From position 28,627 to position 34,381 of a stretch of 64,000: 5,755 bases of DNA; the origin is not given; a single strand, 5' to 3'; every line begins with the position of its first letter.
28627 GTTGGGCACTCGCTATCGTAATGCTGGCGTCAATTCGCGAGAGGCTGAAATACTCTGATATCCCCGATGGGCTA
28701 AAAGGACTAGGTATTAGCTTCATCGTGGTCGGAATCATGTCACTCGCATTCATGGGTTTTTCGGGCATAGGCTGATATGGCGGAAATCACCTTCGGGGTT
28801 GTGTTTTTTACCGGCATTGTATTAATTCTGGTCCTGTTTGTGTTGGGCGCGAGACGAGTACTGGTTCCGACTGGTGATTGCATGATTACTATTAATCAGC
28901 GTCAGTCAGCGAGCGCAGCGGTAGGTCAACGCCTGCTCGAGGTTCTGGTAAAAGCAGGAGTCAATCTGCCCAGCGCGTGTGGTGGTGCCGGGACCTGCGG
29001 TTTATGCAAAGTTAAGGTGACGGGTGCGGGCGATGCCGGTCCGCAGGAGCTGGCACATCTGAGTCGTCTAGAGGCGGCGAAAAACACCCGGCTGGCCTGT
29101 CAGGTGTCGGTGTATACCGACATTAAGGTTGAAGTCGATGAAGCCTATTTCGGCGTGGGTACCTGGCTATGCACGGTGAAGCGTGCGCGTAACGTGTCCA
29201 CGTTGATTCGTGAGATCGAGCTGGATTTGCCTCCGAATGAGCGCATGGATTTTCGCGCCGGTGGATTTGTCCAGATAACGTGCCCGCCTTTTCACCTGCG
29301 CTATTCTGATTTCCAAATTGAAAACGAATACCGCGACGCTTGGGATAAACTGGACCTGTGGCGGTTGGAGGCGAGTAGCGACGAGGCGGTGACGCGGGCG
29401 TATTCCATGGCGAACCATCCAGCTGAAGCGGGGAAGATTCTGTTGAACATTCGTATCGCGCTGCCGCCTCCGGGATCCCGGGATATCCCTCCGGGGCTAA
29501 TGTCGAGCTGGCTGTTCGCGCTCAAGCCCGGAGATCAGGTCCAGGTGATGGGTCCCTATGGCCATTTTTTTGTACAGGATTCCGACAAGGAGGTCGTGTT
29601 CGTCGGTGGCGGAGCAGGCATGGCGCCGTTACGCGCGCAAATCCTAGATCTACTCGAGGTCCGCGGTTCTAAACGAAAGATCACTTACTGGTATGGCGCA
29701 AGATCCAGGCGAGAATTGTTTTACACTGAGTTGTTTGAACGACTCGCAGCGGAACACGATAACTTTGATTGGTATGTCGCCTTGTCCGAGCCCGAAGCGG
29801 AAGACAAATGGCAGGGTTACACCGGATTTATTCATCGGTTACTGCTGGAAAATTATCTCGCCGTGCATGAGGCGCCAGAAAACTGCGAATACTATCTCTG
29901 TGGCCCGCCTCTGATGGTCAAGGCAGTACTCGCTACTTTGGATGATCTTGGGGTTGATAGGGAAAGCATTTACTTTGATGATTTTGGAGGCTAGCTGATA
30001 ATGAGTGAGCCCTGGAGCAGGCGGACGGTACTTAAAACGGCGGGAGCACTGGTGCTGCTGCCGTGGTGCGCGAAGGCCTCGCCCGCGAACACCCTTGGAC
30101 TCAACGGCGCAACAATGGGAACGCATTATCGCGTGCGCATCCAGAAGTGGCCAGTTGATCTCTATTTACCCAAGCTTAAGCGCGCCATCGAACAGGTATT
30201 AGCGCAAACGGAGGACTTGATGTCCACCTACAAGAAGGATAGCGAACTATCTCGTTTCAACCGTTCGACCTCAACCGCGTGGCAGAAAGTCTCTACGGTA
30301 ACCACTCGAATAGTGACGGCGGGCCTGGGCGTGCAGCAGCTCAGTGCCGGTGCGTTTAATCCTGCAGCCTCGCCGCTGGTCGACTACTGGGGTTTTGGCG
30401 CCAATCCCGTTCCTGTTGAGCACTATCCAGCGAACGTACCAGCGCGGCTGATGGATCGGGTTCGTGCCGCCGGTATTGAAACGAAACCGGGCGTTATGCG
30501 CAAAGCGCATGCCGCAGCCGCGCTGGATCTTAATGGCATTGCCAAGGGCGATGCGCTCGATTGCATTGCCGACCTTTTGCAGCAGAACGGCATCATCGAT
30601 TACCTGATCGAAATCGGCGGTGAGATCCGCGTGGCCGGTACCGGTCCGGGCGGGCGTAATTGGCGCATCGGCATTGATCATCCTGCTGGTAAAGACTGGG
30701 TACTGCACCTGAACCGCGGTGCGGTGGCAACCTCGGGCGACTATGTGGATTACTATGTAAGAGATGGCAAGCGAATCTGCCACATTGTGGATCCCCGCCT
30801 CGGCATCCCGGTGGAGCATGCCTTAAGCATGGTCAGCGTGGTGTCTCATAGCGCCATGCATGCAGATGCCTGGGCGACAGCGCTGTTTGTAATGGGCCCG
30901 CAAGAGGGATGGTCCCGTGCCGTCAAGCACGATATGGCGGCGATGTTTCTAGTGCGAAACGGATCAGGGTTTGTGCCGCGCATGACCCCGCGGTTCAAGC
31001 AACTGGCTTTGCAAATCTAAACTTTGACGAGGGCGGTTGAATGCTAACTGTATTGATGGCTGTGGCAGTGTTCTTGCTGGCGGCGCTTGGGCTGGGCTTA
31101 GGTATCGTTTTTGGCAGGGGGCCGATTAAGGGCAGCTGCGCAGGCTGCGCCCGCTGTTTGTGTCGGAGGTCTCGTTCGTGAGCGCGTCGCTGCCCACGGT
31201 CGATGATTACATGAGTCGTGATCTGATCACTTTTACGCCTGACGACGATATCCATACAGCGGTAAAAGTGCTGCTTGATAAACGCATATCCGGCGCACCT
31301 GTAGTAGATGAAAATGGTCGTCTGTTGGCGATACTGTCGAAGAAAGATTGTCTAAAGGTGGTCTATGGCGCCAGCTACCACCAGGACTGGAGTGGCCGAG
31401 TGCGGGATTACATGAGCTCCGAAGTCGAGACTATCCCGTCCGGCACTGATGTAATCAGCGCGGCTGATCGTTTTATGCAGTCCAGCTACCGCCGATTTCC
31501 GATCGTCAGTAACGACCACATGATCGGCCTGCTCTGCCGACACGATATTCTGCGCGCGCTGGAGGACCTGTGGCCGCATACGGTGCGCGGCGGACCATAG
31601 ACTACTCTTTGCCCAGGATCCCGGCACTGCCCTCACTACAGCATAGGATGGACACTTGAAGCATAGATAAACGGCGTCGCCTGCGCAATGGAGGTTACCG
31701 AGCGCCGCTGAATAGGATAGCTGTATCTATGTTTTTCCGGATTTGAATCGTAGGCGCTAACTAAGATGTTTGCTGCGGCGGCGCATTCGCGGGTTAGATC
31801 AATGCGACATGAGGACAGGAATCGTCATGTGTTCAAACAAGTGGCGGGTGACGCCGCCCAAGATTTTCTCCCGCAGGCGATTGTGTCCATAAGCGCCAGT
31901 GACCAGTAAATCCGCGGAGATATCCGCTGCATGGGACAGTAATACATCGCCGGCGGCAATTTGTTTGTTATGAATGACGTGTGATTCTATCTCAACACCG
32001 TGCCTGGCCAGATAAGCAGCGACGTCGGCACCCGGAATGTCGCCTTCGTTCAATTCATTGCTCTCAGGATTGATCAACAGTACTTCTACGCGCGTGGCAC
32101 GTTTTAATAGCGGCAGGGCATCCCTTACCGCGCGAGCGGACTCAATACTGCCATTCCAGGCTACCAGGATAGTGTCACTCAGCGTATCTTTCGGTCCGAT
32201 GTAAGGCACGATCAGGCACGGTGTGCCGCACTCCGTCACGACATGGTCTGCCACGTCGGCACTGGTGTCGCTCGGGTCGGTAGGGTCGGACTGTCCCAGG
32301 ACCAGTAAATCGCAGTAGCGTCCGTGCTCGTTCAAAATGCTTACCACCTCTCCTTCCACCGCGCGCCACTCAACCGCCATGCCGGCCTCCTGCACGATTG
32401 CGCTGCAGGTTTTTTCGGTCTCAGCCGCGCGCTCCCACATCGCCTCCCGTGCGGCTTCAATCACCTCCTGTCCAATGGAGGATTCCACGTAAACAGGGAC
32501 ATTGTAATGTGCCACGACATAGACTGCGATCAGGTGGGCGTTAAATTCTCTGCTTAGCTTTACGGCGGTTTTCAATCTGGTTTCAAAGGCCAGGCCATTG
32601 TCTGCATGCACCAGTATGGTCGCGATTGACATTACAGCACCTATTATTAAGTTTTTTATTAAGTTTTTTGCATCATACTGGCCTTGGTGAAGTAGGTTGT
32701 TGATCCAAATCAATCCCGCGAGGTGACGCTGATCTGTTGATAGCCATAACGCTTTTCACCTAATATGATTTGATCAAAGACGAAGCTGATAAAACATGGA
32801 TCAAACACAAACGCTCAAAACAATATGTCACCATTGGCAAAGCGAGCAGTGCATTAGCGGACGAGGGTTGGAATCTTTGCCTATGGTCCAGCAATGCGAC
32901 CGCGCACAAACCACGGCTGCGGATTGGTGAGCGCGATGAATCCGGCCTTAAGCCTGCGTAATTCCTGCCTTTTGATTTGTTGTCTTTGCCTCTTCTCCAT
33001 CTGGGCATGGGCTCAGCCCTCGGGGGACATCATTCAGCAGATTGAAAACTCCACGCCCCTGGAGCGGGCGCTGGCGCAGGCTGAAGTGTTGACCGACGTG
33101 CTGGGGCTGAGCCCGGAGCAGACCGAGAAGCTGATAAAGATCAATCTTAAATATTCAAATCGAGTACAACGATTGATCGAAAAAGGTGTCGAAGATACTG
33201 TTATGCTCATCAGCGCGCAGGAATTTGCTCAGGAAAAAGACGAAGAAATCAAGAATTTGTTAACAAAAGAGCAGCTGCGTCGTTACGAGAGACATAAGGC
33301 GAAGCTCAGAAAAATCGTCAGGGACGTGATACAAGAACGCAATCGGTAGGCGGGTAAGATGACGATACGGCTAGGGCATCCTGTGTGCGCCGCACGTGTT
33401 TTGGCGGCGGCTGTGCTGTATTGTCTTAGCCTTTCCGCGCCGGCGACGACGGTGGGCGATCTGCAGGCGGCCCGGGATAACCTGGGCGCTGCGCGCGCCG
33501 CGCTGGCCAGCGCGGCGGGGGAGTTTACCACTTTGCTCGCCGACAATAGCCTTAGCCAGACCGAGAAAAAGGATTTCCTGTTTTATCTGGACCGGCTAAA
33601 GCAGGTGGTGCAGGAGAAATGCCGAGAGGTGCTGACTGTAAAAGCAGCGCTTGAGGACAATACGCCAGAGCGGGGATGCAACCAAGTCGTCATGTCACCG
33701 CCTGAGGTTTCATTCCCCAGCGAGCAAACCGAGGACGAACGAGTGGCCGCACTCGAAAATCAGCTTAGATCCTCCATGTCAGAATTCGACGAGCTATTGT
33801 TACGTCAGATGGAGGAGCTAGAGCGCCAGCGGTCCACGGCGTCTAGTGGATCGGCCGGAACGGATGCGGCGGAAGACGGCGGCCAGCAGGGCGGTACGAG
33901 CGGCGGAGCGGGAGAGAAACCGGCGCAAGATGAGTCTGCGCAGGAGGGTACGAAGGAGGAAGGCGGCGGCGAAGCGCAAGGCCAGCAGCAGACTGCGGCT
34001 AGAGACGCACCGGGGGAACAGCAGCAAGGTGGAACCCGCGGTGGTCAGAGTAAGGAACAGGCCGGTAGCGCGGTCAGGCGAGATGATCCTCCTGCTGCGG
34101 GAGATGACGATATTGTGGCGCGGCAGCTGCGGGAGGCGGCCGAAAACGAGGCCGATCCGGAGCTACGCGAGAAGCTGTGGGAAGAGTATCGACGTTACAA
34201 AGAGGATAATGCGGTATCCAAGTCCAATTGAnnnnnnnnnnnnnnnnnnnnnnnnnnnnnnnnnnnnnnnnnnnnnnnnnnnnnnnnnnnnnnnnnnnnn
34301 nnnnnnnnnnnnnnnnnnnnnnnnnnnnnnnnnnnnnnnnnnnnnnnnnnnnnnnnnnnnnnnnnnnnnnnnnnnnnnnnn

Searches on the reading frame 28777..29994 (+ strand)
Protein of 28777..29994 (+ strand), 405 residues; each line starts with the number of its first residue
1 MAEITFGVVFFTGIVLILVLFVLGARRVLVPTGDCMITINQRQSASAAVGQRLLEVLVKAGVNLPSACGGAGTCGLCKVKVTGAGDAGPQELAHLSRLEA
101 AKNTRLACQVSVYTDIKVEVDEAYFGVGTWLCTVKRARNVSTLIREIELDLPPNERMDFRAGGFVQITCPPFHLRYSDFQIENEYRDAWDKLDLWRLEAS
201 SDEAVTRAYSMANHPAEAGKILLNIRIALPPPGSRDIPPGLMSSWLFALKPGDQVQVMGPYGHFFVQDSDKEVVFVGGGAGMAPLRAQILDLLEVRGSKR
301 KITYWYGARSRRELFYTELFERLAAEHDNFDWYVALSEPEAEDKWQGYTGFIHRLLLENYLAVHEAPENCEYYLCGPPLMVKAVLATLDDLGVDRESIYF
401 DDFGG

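Call 72: search_protein_families(library=pfam, proteins=[window:28777-29994:+], max_evalue=0.001)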
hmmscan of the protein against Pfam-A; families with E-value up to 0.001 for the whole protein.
window:28777-29994:+ (405 aa): 3 families
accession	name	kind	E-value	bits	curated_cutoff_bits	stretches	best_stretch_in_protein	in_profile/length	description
PF00175.26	NAD_binding_1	-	6.5e-17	62.6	22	1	275-384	1-107/109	Oxidoreductase NAD-binding domain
PF00970.30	FAD_binding_6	-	5.5e-12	46.3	21.1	1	200-264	42-97/99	Oxidoreductase FAD-binding domain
PF00111.32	Fer2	-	1.2e-10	41.6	21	1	38-112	2-76/77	2Fe-2S iron-sulfur cluster binding domain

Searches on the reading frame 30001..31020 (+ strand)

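Call 72: search_protein_families(library=pfam, proteins=[window:30001-31020:+], max_evalue=0.001)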
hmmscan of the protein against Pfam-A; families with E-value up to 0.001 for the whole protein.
window:30001-31020:+ (339 aa): 1 family
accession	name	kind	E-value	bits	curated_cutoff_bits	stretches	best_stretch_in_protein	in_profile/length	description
PF02424.20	ApbE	-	5.3e-75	252.8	25.6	1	39-316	1-266/266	ApbE family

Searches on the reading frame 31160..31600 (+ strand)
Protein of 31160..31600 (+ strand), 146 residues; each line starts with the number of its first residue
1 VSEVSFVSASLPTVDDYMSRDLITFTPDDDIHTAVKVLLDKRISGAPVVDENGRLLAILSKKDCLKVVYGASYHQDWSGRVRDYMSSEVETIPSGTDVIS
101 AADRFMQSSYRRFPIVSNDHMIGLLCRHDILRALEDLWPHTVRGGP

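Call 72: search_protein_families(library=pfam, proteins=[window:31160-31600:+], max_evalue=0.001)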
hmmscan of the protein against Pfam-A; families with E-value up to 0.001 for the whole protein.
window:31160-31600:+ (146 aa): 1 family
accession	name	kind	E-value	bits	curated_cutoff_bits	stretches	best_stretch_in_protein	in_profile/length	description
PF00571.33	CBS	-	3.8e-29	101.2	24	2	14-68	1-55/57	CBS domain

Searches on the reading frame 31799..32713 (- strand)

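Call 72: search_protein_families(library=pfam, proteins=[window:31799-32713:-], max_evalue=0.001)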
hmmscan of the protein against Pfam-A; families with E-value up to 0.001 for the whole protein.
window:31799-32713:- (304 aa): 1 family
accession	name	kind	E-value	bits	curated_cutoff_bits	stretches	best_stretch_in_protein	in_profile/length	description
PF00582.32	Usp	-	1.2e-19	71.7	24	2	180-302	3-139/141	Universal stress protein family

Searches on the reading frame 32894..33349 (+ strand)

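Call 3: search_protein_families(library=pfam, proteins=[window:32894-33349:+], max_evalue=0.1)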
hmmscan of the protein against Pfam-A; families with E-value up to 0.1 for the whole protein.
window:32894-33349:+ (151 aa): 5 families
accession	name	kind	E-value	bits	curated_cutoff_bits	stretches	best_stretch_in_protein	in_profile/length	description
PF17932.6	TetR_C_24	-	0.0036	18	26.4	1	66-104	30-68/114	Tetracyclin repressor-like, C-terminal domain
PF19958.5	EAD6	-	0.011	16.4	27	0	70-110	34-74/75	Effector-associated domain 6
PF16231.10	DUF4890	-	0.016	16.2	29.7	1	51-141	8-100/109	Domain of unknown function (DUF4890)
PF15002.11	ERK-JNK_inhib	-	0.016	15.3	27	1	76-143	116-183/200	ERK and JNK pathways, inhibitor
PF00512.31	HisKA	-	0.05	14.1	26.9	1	54-96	15-55/66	His Kinase A (phospho-acceptor) domain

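Call 4: search_protein_families(library=ncbifam, proteins=[window:32894-33349:+], max_evalue=0.1)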
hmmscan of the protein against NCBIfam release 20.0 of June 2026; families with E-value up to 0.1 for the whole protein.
window:32894-33349:+ (151 aa): 1 family
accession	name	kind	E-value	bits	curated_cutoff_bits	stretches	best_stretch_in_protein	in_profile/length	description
NF011041.0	PRK14471.1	equivalog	0.0062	16.5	200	1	45-102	104-161/164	F0F1 ATP synthase subunit B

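Call 5: search_protein_families(library=padloc, proteins=[window:32894-33349:+], max_evalue=0.1)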
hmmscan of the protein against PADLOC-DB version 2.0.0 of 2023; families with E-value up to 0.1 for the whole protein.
window:32894-33349:+ (151 aa): 0 families

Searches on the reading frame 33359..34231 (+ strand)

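Call 3: search_protein_families(library=pfam, proteins=[window:33359-34231:+], max_evalue=0.1)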
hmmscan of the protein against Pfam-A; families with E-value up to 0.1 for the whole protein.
window:33359-34231:+ (290 aa): 1 family
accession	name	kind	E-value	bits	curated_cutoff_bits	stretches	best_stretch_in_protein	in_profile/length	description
PF19908.4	DUF6381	-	0.0062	16.7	26.6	1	254-283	18-47/62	Family of unknown function (DUF6381)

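Call 4: search_protein_families(library=ncbifam, proteins=[window:33359-34231:+], max_evalue=0.1)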
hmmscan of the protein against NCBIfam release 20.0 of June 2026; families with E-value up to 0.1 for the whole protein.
window:33359-34231:+ (290 aa): 0 families

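Call 5: search_protein_families(library=padloc, proteins=[window:33359-34231:+], max_evalue=0.1)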
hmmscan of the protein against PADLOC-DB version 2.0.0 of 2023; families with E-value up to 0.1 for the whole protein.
window:33359-34231:+ (290 aa): 0 families
